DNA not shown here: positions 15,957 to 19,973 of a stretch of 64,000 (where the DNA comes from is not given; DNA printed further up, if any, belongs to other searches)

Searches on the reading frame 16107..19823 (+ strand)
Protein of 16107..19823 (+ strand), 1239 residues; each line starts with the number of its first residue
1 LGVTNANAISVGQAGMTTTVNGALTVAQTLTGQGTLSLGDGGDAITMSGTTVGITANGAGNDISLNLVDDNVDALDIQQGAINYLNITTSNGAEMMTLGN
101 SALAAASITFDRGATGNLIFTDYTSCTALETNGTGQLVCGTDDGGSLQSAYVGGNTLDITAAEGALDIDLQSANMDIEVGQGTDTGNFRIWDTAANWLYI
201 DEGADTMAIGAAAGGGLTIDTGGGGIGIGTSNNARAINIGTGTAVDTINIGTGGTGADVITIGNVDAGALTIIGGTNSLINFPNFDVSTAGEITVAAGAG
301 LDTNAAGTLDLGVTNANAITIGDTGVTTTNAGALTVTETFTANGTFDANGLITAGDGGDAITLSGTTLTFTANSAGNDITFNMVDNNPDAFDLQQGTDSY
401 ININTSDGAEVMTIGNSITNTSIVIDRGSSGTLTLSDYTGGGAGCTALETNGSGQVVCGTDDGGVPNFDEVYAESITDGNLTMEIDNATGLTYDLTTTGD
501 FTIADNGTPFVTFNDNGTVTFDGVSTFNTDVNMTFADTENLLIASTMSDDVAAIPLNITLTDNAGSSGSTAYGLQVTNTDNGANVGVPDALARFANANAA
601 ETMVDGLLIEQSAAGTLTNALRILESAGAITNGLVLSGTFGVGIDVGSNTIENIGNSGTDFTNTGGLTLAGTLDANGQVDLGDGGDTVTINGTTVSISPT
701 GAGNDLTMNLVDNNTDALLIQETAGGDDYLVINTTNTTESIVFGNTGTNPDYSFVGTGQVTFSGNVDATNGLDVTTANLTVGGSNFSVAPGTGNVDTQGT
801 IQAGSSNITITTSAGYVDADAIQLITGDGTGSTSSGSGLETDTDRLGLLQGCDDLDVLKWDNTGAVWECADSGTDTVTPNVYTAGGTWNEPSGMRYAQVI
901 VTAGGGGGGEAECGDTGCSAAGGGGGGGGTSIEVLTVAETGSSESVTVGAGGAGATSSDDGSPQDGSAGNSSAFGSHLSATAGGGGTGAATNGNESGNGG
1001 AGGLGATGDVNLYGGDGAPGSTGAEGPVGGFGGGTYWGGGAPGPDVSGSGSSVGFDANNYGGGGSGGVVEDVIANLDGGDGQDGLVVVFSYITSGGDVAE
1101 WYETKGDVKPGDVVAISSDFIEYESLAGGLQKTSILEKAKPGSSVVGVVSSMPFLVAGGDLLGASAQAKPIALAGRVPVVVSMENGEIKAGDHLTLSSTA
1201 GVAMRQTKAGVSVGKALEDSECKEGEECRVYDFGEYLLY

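Call 9: search_protein_families(library=pfam, proteins=[window:16107-19823:+], max_evalue=0.001)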
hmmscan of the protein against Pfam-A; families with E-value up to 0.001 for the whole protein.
window:16107-19823:+ (1239 aa): 1 family
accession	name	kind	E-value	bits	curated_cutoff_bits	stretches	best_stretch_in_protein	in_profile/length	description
PF21722.4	Gly_rich_2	-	1.2e-10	42.3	24.3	1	887-1088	7-223/226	Glycine-rich domain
